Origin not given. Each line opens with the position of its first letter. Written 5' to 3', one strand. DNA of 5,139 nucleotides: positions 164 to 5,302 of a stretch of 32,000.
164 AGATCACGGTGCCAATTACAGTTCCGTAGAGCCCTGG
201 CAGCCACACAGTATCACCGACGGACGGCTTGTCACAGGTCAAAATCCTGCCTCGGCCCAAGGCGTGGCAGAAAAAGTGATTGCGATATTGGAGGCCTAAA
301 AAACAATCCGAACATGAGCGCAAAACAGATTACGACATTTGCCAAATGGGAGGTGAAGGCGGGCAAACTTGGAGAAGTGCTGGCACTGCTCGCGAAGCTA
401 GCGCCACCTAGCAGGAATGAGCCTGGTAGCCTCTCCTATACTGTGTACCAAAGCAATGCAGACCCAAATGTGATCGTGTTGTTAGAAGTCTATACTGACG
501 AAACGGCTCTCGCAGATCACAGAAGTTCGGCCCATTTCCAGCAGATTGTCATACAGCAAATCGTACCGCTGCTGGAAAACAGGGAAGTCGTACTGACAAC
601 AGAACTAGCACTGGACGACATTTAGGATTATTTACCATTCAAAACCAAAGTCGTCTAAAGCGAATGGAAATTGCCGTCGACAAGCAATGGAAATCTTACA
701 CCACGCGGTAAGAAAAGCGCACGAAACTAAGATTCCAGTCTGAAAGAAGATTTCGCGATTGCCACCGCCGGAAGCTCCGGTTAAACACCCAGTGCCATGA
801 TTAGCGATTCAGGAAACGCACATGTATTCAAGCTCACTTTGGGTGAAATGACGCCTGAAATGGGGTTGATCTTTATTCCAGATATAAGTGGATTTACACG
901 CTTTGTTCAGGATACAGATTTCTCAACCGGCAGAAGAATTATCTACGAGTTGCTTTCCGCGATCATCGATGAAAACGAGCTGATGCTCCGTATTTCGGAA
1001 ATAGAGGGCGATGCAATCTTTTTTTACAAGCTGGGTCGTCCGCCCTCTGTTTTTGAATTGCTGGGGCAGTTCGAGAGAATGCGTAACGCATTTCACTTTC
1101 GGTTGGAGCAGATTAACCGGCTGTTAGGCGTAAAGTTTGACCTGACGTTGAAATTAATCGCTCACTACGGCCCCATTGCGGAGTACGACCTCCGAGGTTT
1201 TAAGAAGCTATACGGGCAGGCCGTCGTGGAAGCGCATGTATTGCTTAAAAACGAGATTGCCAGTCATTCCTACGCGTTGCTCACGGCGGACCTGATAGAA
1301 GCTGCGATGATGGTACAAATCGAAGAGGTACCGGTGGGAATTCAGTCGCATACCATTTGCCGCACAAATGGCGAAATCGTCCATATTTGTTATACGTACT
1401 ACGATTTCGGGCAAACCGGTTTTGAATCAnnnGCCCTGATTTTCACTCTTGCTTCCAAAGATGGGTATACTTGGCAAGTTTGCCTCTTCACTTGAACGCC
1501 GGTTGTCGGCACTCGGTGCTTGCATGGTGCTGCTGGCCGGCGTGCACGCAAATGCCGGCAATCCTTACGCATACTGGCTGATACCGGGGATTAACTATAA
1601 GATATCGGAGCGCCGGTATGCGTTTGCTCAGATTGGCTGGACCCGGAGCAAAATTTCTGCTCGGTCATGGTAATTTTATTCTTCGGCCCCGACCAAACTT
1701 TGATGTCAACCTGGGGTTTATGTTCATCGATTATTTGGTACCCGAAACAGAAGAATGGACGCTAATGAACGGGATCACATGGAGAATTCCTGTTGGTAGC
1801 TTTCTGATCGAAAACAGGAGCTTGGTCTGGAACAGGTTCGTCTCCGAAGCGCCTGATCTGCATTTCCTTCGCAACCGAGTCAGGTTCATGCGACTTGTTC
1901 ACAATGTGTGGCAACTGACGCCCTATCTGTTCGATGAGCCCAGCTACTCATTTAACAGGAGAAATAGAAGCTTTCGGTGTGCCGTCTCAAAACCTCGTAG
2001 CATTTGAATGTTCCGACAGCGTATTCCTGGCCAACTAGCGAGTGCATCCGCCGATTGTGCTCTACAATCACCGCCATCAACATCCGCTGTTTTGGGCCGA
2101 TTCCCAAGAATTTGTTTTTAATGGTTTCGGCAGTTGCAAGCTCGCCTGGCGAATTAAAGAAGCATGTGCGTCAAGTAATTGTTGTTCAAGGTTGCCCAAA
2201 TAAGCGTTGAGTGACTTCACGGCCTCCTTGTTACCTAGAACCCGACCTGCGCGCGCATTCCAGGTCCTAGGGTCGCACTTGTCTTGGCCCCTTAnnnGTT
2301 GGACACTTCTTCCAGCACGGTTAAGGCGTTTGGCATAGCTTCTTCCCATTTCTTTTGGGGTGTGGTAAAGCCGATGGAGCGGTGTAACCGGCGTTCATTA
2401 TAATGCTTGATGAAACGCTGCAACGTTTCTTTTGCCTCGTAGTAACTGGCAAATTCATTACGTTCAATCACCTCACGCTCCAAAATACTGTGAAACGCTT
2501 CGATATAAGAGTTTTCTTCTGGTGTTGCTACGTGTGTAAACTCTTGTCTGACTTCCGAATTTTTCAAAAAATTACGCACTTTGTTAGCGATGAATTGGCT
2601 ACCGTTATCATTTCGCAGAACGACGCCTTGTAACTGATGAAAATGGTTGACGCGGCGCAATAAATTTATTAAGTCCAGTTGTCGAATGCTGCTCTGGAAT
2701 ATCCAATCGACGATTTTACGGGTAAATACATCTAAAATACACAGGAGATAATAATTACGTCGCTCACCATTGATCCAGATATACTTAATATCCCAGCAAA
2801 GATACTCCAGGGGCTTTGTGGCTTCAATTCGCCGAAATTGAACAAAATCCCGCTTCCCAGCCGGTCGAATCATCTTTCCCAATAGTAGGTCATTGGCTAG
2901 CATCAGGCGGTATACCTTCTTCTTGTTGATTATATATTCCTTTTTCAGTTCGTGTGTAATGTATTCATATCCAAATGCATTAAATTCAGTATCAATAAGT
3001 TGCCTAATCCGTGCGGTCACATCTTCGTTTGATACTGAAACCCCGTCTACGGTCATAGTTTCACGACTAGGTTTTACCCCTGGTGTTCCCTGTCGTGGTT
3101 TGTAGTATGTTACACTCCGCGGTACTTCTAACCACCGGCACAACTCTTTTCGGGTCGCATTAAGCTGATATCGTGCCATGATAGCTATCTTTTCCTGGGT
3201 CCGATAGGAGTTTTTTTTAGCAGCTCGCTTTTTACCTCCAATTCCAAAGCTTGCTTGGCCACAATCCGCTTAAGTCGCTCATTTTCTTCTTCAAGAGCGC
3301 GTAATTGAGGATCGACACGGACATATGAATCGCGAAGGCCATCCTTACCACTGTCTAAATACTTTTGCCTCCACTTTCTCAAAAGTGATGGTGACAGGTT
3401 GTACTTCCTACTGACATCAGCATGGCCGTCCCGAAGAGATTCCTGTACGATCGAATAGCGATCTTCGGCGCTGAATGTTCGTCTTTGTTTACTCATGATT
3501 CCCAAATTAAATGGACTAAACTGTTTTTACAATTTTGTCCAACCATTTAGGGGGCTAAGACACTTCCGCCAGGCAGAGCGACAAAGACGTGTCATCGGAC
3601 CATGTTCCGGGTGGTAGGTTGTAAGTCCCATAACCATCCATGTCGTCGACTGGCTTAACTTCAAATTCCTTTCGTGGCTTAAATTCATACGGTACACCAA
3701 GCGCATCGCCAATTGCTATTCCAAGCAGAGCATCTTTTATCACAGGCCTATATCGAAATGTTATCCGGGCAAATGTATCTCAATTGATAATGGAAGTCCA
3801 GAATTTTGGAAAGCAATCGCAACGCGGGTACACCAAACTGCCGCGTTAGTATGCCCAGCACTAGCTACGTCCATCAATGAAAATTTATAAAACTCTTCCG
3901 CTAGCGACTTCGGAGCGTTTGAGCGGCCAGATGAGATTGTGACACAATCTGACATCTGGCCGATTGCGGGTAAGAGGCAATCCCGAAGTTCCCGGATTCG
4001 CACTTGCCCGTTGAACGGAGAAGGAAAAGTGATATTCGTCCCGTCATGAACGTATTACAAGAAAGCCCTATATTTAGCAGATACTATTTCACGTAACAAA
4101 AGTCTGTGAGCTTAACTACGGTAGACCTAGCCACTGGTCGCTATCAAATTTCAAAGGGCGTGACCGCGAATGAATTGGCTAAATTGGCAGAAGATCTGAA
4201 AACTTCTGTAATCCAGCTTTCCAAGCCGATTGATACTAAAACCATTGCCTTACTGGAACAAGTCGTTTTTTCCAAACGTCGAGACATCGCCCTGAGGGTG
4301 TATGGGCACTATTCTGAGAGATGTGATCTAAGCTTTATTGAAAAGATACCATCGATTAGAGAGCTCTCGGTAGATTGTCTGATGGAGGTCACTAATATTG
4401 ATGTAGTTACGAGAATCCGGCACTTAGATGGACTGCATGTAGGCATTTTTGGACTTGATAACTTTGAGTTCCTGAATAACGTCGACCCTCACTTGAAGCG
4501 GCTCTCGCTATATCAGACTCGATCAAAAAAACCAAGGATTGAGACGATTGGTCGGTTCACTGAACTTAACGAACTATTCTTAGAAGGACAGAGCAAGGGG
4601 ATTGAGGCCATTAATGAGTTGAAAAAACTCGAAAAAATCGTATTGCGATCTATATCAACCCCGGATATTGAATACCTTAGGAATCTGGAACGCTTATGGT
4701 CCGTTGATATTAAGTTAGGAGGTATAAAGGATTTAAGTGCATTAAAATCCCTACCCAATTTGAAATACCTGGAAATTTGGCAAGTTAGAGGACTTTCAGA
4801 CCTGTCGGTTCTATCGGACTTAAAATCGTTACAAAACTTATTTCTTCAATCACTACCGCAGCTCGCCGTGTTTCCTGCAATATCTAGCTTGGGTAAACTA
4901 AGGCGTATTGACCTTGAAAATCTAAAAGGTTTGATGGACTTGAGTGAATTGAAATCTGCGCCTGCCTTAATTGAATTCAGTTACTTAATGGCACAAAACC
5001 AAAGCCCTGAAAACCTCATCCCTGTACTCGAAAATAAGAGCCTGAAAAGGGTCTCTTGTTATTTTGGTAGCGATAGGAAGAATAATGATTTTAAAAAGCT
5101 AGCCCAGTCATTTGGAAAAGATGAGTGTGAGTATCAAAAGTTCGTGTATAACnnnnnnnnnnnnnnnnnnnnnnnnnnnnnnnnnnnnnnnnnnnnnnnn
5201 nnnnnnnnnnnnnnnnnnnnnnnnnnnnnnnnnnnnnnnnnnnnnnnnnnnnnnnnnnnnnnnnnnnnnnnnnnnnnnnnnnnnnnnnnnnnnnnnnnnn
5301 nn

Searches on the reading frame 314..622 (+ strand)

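Call 32: search_protein_families(library=pfam, proteins=[window:314-622:+], max_evalue=0.001)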
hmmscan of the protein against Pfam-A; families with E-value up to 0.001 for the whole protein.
window:314-622:+ (103 aa): 1 family
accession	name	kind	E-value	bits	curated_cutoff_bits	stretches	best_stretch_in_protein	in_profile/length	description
PF03992.22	ABM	-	2e-19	70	23.1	1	7-78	3-75/78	Antibiotic biosynthesis monooxygenase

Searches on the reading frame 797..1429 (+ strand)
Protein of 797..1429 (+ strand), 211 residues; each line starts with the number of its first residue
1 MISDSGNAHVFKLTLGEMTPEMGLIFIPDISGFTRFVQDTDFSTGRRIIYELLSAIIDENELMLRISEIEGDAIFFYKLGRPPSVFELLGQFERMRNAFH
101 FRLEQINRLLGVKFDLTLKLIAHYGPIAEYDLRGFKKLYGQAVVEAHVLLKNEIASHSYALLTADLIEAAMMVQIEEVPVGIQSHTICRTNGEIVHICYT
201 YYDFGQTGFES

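Call 32: search_protein_families(library=pfam, proteins=[window:797-1429:+], max_evalue=0.001)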
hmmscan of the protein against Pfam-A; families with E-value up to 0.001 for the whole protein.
window:797-1429:+ (211 aa): 1 family
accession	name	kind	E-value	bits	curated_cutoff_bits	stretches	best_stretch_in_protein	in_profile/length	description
PF10851.13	DUF2652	-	1.8e-27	96.1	22.1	1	49-159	1-118/118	Protein of unknown function (DUF2652)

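Call 64: search_protein_families(library=padloc, proteins=[window:797-1429:+], max_evalue=0.001)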
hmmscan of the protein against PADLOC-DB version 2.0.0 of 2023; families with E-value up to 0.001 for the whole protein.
window:797-1429:+ (211 aa): 0 families

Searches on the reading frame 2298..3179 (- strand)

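Call 32: search_protein_families(library=pfam, proteins=[window:2298-3179:-], max_evalue=0.001)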
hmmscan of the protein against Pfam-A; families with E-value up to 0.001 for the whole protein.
window:2298-3179:- (294 aa): 5 families
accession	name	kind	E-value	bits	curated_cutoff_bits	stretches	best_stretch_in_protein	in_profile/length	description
PF00665.32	rve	-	2.9e-16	60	32.6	1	121-220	2-102/102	Integrase core domain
PF13683.12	rve_3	-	1.6e-14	53.8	26.5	1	209-274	2-67/67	Integrase core domain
PF13276.12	HTH_21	-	2.8e-08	34.3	28.1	1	53-100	5-53/60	HTH-like domain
PF13610.12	DDE_Tnp_IS240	-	5.2e-05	23.8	27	1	133-256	10-129/139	DDE domain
PF13333.12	rve_2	-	9e-05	23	22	1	227-274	1-48/56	Integrase core domain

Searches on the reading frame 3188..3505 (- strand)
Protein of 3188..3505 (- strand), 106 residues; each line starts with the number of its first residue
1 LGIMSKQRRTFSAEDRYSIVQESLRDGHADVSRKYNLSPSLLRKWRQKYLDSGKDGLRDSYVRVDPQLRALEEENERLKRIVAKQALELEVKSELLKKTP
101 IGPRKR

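Call 33: search_protein_families(library=pfam, proteins=[window:3188-3505:-], max_evalue=0.001)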
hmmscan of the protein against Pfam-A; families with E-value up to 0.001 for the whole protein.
window:3188-3505:- (106 aa): 3 families
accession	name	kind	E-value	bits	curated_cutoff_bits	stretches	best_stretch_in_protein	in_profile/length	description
PF01527.26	HTH_Tnp_1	-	1.8e-13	51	24.1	1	6-82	2-74/75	Transposase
PF13518.12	HTH_28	-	1.4e-05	25.5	25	1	29-59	16-46/52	Helix-turn-helix domain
PF13384.12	HTH_23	-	0.00059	20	24.6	1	13-58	4-50/50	Homeodomain-like domain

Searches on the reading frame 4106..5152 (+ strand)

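Call 32: search_protein_families(library=pfam, proteins=[window:4106-5152:+], max_evalue=0.001)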
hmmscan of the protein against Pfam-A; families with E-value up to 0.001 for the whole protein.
window:4106-5152:+ (349 aa): 4 families
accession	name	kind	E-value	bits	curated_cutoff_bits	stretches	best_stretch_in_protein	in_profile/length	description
PF25013.1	LRR_Zer-1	-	1.8e-07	31.8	27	1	212-272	3-63/137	Zer-1-like, Leucine-rich repeats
PF25019.1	LRR_R13L1-DRL21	-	6.9e-06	26.4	27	1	210-272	62-126/127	R13L1/DRL21 LRRs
PF23598.1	LRR_14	-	1.6e-05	24.3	40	1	130-291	72-244/353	Leucine-rich repeat region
PF12799.13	LRR_4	-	9e-05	23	27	0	207-237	13-43/44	Leucine Rich repeats (2 copies)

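Call 64: search_protein_families(library=padloc, proteins=[window:4106-5152:+], max_evalue=0.001)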
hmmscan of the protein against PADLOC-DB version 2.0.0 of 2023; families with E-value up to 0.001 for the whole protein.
window:4106-5152:+ (349 aa): 0 families
